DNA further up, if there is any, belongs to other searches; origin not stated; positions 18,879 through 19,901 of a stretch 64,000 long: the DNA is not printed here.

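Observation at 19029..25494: Phage-borne biosynthetic-looking cluster with two radical SAM enzymes, an AsnB-like amidotransferase, an RmlD-like reductase, a methyltransferase and glycosyltransferases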

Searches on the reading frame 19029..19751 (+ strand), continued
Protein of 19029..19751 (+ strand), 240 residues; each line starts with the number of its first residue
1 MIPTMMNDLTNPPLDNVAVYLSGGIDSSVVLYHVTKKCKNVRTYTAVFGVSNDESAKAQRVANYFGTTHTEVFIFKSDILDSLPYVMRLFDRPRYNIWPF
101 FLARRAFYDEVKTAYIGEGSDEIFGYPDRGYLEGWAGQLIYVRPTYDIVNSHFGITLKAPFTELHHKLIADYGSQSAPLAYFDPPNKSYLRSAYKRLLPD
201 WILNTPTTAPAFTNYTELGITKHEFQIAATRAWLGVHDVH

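Call 28: find_homologous_proteins(query=window:19029-19751:+, max_evalue=0.001)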
Query window:19029-19751:+ (240 aa): 60 proteins with E <= 0.001 among 289 candidates.
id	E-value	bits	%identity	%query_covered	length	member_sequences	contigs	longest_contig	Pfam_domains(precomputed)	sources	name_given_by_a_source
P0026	6.5e-163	558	100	100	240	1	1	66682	PF00733.28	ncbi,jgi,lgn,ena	ncbi:MAG: asparagine synthase-related protein [Candidatus Paceibacterota bacterium]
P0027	4.2e-129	447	82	98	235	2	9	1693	PF00733.28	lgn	-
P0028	1.0e-122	426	77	99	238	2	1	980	PF00733.28,PF06508.20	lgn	-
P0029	2.6e-122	425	76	99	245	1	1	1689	PF00733.28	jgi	jgi:asparagine synthetase B (glutamine-hydrolysing)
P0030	9.6e-112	390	68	100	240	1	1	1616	PF00733.28,PF06508.20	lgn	-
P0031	4.3e-99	349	65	100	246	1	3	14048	PF00733.28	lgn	-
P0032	1.3e-94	334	76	78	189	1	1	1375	PF00733.28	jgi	jgi:asparagine synthetase B (glutamine-hydrolysing)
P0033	4.4e-90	319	61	99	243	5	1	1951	PF00733.28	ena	-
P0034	4.0e-85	303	60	97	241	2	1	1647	PF00733.28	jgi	jgi:hypothetical protein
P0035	5.0e-76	273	53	98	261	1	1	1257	PF00733.28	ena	-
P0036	2.2e-65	238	50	94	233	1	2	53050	PF00733.28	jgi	-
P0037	8.2e-56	207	46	94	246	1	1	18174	PF00733.28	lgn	-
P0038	3.9e-51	192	48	83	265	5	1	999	PF00733.28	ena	-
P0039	7.7e-51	191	45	88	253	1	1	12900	PF00733.28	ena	-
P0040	1.5e-48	183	42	93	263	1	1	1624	PF00733.28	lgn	-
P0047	2.4e-46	176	41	92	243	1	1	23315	PF00733.28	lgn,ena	-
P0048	5.6e-46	175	47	83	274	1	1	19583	PF00733.28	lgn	-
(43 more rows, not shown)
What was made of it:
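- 19029..19751 (+): P1: short (240 aa) AsnB-type ATP-pyrophosphatase (PP-loop SGGIDS, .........) with no glutaminase domain. Predicted to adenylate a carboxylate and form an amide. The family has about 30 clusters of 233-274 aa, then drops to generic AsnB (call 28).
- NCBI files the contig in a Candidatus Paceibacterota MAG (call 28).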

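Call 29: find_encoding_contigs(protein=P0036, flank=10000, max_places=1)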
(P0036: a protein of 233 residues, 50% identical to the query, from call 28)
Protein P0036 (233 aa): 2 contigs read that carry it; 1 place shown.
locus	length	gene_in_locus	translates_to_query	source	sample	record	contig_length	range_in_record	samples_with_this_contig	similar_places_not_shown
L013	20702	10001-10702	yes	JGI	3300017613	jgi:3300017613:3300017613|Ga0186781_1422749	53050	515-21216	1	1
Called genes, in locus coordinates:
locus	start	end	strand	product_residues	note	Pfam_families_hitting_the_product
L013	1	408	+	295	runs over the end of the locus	PF12705:PDDEXK_1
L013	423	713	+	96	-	-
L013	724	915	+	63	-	-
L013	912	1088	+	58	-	-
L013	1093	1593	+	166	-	-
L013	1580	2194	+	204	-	PF00092:VWA (faint), PF13768:VWA_3 (weak)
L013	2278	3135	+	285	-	PF13479:AAA_24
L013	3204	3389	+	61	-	PF13384:HTH_23 (faint)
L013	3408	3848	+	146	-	-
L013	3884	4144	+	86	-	-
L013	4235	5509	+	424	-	PF02195:ParB_N, PF01555:N6_N4_Mtase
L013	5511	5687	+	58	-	-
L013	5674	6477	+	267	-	-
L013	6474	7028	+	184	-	-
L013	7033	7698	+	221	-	PF05148:Methyltransf_8 (faint), PF13489:Methyltransf_23 (weak), PF08241:Methyltransf_11, PF13649:Methyltransf_25 (faint), PF01209:Ubie_methyltran (weak)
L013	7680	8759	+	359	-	PF04055:Radical_SAM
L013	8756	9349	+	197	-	-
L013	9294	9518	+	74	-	-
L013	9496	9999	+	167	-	-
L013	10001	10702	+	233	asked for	PF00733:Asn_synthase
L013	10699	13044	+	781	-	PF03167:UDG, PF01612:DNA_pol_A_exo1, PF00476:DNA_pol_A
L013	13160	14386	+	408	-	PF00112:Peptidase_C1, PF03051:Peptidase_C1_2 (faint), PF00112:Peptidase_C1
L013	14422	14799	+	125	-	-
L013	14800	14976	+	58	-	-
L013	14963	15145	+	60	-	-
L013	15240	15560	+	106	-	-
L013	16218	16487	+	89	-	-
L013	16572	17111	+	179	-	-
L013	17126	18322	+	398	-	PF13148:DUF3987 (faint)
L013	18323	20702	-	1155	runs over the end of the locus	-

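Call 30: find_encoding_contigs(protein=P0047, flank=10000, max_places=1)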
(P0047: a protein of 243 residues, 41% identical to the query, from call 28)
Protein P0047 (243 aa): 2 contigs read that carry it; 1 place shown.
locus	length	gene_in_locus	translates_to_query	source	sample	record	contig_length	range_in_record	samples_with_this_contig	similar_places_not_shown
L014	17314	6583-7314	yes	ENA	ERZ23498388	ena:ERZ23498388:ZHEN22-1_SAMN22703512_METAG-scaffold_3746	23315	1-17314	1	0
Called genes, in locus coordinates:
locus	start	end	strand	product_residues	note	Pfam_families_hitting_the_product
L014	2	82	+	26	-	?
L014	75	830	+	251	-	PF13186:SPASM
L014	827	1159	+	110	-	-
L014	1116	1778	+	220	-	-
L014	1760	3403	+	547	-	PF00685:Sulfotransfer_1, PF13469:Sulfotransfer_3 (faint)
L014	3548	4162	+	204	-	PF13489:Methyltransf_23 (weak)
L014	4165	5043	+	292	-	PF13489:Methyltransf_23, PF13847:Methyltransf_31 (weak), PF08241:Methyltransf_11, PF08242:Methyltransf_12, PF13649:Methyltransf_25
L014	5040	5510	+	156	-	PF01583:APS_kinase, PF06414:Zeta_toxin (weak), PF03266:NTPase_1 (weak), PF13238:AAA_18 (faint), PF13671:AAA_33 (weak)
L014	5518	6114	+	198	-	-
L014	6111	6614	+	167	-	-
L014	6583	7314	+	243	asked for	PF00733:Asn_synthase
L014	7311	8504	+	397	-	PF04932:Wzy_C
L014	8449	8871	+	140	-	PF07719:TPR_2 (faint), PF14559:TPR_19 (weak)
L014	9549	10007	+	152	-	PF03592:Terminase_2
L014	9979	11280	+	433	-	-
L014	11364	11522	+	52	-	-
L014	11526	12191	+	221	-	-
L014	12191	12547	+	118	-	-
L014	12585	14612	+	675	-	-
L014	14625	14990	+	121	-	-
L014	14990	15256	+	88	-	-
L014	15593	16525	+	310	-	-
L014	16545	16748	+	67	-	PF10122:Zn_ribbon_Com (weak)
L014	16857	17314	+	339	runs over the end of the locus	PF25209:Phage_capsid_4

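Call 31: find_encoding_contigs(protein=P0048, flank=10000, max_places=1)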
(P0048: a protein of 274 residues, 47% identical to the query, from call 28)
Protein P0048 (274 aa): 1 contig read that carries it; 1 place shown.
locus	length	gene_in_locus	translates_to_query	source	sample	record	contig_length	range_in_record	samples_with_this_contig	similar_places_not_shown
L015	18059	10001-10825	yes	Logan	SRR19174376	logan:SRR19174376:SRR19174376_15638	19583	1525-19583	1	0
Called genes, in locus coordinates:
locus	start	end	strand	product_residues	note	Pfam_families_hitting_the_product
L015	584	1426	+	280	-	PF03592:Terminase_2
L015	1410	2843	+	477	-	-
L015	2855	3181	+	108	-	-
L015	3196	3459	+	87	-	-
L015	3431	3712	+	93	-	-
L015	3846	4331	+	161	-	-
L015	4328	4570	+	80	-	-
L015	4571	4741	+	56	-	-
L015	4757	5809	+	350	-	-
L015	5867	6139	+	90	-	PF14354:Lar_restr_allev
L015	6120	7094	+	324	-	PF00106:adh_short (faint), PF01073:3Beta_HSD, PF01370:Epimerase, PF02719:Polysacc_synt_2, PF04321:RmlD_sub_bind, PF08659:KR, PF16363:GDP_Man_Dehyd, PF07993:NAD_binding_4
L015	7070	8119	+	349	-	PF01041:DegT_DnrJ_EryC1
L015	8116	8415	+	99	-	-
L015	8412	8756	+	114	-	-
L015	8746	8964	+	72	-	-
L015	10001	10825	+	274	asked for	PF00733:Asn_synthase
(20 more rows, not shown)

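Call 33: predict_structure(alignment_id=A1)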
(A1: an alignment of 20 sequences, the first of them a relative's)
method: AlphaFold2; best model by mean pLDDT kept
length: 376 residues; sequences in the alignment: 20
mean_pLDDT: 88.7   pTM: 0.89
mean pLDDT of the five models: 88.7, 88.3, 88.2, 86.5, 86.5
residues with pLDDT >= 90: 251; 70-90: 94; 50-70: 21; < 50: 10
segments of 3 or more residues with pLDDT < 50: 89-96
pLDDT, mean of each block of 10 residues (from residue 1): 85 90 95 81 77 77 93 93 69 49 74 85 96 89 78 73 87 95 95 96 94 95 94 93 98 95 94 96 94 98 93 92 94 97 98 97 94 66
secondary structure, 60 per line:
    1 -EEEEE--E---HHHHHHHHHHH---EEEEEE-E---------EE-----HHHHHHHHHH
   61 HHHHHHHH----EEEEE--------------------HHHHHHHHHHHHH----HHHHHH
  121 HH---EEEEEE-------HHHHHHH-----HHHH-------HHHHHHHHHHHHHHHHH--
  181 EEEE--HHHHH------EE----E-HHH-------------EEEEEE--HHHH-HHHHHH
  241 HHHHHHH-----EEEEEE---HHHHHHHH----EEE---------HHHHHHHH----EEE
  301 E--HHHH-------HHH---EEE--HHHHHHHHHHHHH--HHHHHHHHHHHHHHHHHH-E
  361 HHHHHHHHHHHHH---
elements in order: E2-6 H13-23 E27-32 H51-68 E73-77 H98-110 H115-122 E126-131 H139-145 H151-154 H162-178 E181-184 H187-191 E222-227 H230-233 H235-247 E253-258 H262-269 E274-276 H286-293 E298-301 H304-307 E321-323 H326-338 H341-358 H361-373
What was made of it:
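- On GT4-type GT-B glycosyltransferases: AF2 model of the intact homologue, pLDDT 88.7 (call 33).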

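Call 36: fold_search(model_id=the predicted structure, library=pdb)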
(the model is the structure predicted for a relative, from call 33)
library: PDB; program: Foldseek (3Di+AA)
matches with E <= 10: 1503; with E <= 0.001: 213
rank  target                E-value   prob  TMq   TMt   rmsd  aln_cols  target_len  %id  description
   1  8dvw                  2.4e-11  1.00  0.61  0.62   6.2       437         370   11  Structure of the Campylobacter concisus glycosyltransferase PglA R203Q (released 2024-01-17)
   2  8dqd                  3.9e-11  1.00  0.60  0.61   6.1       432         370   11  Structure of the Campylobacter concisus glycosyltransferase PglA (released 2024-01-17)
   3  8dvz                  4.1e-11  1.00  0.58  0.59   6.5       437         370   11  Structure of the Campylobacter concisus glycosyltransferase PglA R282V variant (released 2024-01-17)
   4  7qsg_A                5.5e-11  1.00  0.60  0.59   7.3       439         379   14  Methylmannose polysaccharide mannosyltransferase from M. hassiacum (released 2023-01-25)
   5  3c4q_B                5.5e-11  1.00  0.60  0.58   6.0       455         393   12  Structure of the retaining glycosyltransferase MshA : The first step in mycothiol biosynthesis. Organism : Corynebacte (released 2008-04-01)
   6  3l01_A                6.8e-11  1.00  0.59  0.53   9.0       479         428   12  Crystal structure of monomeric glycogen synthase from Pyrococcus abyssi (released 2010-12-29)
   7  3mbo_C                7.6e-11  1.00  0.61  0.62   6.7       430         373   14  Crystal Structure of the Glycosyltransferase BaBshA bound with UDP and L-malate (released 2010-09-29)
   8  6kih_B                1.1e-10  1.00  0.62  0.59   6.3       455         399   14  Sucrose-phosphate synthase (tll1590) from Thermosynechococcus elongatus (released 2020-05-27)
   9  3mbo_E                1.3e-10  1.00  0.63  0.63   6.0       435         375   13  Crystal Structure of the Glycosyltransferase BaBshA bound with UDP and L-malate (released 2010-09-29)
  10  6tvp_B                1.4e-10  1.00  0.58  0.57   6.8       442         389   13  Structure of Mycobacterium smegmatis alpha-maltose-1-phosphate synthase GlgM (released 2020-04-22)
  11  5d00_B                1.9e-10  1.00  0.57  0.59   7.8       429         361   14  Crystal structure of BshA from B. subtilis complexed with N-acetylglucosaminyl-malate and UMP (released 2016-09-07)
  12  3mbo_D                2.0e-10  1.00  0.60  0.61   6.8       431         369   14  Crystal Structure of the Glycosyltransferase BaBshA bound with UDP and L-malate (released 2010-09-29)
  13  6tvp_A                2.2e-10  1.00  0.61  0.59   6.0       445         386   13  Structure of Mycobacterium smegmatis alpha-maltose-1-phosphate synthase GlgM (released 2020-04-22)
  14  6n1x                  2.2e-10  1.00  0.61  0.61   6.4       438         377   12  BshA from Staphylococcus aureus complexed with UDP and N-acetylglucosamine (released 2019-08-21)
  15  3fro_A                2.2e-10  1.00  0.58  0.51   9.3       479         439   14  Crystal structure of Pyrococcus abyssi glycogen synthase with open and closed conformations (released 2010-01-12)
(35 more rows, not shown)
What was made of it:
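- On GT4-type GT-B glycosyltransferases: PglA, MshA, BshA and WaaG are the top hits (call 36).
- GT model top hits are PglA, MshA, BshA and WaaG (call 36). T4 AGT appears at rank 44 of the fold search, E 1e-7 (call 36).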

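Call 44: search_protein_families(library=ncbifam, proteins=[L010:3-1451:+, L014:7305-8504:+, L002:1456-3072:+, L011:7574-9187:-, L010:4738-5301:+, L014:1760-3403:+, L013:7680-8759:+, L003:3024-3647:+, L003:6008-6763:+], max_evalue=0.001)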
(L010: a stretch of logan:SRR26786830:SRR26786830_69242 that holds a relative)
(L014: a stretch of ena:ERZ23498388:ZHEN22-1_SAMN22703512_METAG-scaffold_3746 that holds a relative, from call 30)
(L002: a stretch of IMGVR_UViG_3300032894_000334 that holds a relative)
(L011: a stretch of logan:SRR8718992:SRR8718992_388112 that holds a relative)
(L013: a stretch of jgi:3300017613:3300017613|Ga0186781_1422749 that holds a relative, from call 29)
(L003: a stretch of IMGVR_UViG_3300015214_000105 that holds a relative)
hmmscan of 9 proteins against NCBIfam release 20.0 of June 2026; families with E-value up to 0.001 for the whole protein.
L010:3-1451:+ (482 aa): 0 families

L014:7305-8504:+ (399 aa): 1 family
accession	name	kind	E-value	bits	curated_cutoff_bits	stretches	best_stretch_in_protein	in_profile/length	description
TIGR03097.1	PEP_O_lig_1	hypoth_equivalog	6.8e-12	45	188.1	1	20-354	39-372/408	putative O-glycosylation ligase, exosortase A system-associated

L002:1456-3072:+ (538 aa): 0 families

L011:7574-9187:- (537 aa): 0 families

L010:4738-5301:+ (187 aa): 0 families

L014:1760-3403:+ (547 aa): 0 families

L013:7680-8759:+ (359 aa): 26 families (the best 25 are shown)
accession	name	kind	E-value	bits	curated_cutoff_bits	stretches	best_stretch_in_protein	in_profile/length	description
TIGR04251.1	SCM_rSAM_ScmF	equivalog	7.4e-14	51.9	400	1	27-191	5-178/353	SynChlorMet cassette radical SAM/SPASM protein ScmF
NF001199.0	PRK00164.2-1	equivalog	2.4e-13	49.9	231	1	27-182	13-175/308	GTP 3',8-cyclase MoaA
TIGR04317.1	W_rSAM_matur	equivalog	6.4e-13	48.5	380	1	27-191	5-180/349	tungsten cofactor oxidoreductase radical SAM maturase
TIGR02668.1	moaA_archaeal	equivalog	1.2e-12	47.5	325.25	1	26-183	10-174/303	GTP 3',8-cyclase MoaA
TIGR03962.1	mycofact_rSAM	equivalog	1.6e-12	47.2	265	1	17-191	3-182/339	mycofactocin radical SAM maturase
TIGR02666.1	moaA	equivalog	1.6e-12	47.1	284.05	1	26-180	10-178/336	GTP 3',8-cyclase MoaA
TIGR04311.1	rSAM_Geo_metal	subfamily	3.9e-11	42.6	400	1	24-192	1-184/423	radical SAM/SPASM family putative metalloenzyme maturase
TIGR04055.1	rSAM_NirJ2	equivalog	5e-11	42.7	500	1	30-211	4-187/326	putative heme d1 biosynthesis radical SAM protein NirJ2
TIGR02109.1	PQQ_syn_pqqE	equivalog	6.1e-11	41.8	381.35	1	23-202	4-190/358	pyrroloquinoline quinone biosynthesis protein PqqE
TIGR04054.1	rSAM_NirJ1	equivalog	6.5e-11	41.5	650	1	28-186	38-201/387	putative heme d1 biosynthesis radical SAM protein NirJ1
TIGR03961.1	rSAM_PTO1314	hypoth_equivalog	1.4e-10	41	306.05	1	33-192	30-188/332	PTO1314 family radical SAM protein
TIGR04250.1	SCM_rSAM_ScmE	equivalog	1.4e-10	40.7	400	1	25-179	2-162/358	SynChlorMet cassette radical SAM/SPASM protein ScmE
TIGR03977.1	rSAM_pair_HxsC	equivalog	4e-10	39.1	267.9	1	30-181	29-189/292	His-Xaa-Ser system radical SAM maturase HxsC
TIGR04100.1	rSAM_pair_X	hypoth_equivalog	6.9e-10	38.8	262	1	24-165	6-166/197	TIGR04100 family radical SAM protein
TIGR04546.1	rSAM_ahbC_deAc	equivalog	8.9e-10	37.9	650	1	13-198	28-213/390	12,18-didecarboxysiroheme deacetylase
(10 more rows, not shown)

L003:3024-3647:+ (207 aa): 0 families

L003:6008-6763:+ (251 aa): 0 families

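Call 50: find_related_loci(query=A3, collection=genome_contigs, flank=10000)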
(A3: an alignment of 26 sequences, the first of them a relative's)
Query A3 (240 aa) in genome_contigs; peptide patterns used: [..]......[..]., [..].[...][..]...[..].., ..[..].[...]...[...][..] (x = any residue, [..] = any of these).
600 stretches matched a pattern (row limit reached: there are more); 482 encode a relative of the query (tblastn E <= 1e-3); the best 80 are kept; 80 distinct loci.
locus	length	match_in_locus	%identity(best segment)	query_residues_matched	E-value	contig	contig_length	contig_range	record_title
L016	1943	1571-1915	39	13-126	1e-18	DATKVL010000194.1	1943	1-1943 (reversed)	MAG TPA_asm: Dehalococcoidia bacterium isolate SMAG_U14132 k141_2672508, whole genome shotgun sequence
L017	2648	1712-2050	39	17-126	1e-15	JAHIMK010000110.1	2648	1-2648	MAG: Nanoarchaeota archaeon isolate KR13_N2.mb.68 KR13_N2.mb.68_k141_122799, whole genome shotgun sequence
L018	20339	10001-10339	36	17-126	2e-15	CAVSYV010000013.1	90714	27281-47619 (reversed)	MAG: uncultured Acidobacteriaceae bacterium isolate MFD04434.bin.2.73 genome assembly, contig: contig_23020, whole genom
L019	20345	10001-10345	37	17-126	5e-15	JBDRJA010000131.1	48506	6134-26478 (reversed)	MAG: Patescibacteria group bacterium isolate MEGAHIT-group-1.615 k141_818171, whole genome shotgun sequence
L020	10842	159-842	28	9-218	3e-15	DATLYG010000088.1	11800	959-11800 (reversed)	MAG TPA_asm: Thermoanaerobaculia bacterium isolate SMAG_U13266 k141_132401, whole genome shotgun sequence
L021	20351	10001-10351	39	17-127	7e-15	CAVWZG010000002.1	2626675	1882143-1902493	MAG: uncultured Verrucomicrobiae bacterium isolate MFD09286.bin.1.251 genome assembly, contig: contig_54668, whole genom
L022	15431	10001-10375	36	17-143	1e-14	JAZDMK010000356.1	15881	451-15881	MAG: Bacteroidota bacterium isolate MEGAHIT-group-0.646 k141_2107045, whole genome shotgun sequence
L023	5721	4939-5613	29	17-234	2e-14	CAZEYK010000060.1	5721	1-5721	MAG TPA_asm: uncultured Gammaproteobacteria bacterium isolate SRP118108_co5_163 genome assembly, contig: NODE_18612_leng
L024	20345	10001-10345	37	17-126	2e-14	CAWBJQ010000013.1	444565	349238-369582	MAG: uncultured Acidobacteriota bacterium isolate MFD05513.bin.2.57 genome assembly, contig: contig_7176, whole genome s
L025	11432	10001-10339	32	17-126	3e-14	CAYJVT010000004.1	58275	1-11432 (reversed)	MAG TPA_asm: uncultured archaeon isolate ERP125453_co1_377 genome assembly, contig: NODE_344_length_58275_cov_17.401305,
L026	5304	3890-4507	32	16-206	2e-14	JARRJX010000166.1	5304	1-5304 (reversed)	MAG: Chloroflexota bacterium isolate Spart_031_MAG scaffold_20504, whole genome shotgun sequence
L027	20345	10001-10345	37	17-126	4e-14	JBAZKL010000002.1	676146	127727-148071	MAG: Candidatus Omnitrophota bacterium isolate SO_2017_LW4_142 scaffold_26_c1_LW137-91_2017, whole genome shotgun sequen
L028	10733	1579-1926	36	17-128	3e-14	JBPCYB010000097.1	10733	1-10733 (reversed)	MAG: Woeseiaceae bacterium isolate MAG_seacave_121 S1Ck127_10775444, whole genome shotgun sequence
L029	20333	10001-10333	35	17-125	5e-14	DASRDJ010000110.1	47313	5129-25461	MAG TPA_asm: Terriglobales bacterium isolate SMAG_U9977 k141_24207, whole genome shotgun sequence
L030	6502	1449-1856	33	17-142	6e-14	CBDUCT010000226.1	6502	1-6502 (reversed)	MAG TPA_asm: uncultured Cyclobacteriaceae bacterium isolate ERR2431956_binner23_Refined_30 genome assembly, contig: ERZ2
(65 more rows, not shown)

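Call 74: search_dna_similar(query=P0001, collection=phages, mode=protein, max_rows=15, max_evalue=0.001)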
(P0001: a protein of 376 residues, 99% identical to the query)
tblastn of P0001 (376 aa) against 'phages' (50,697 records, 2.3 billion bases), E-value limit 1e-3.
No match.
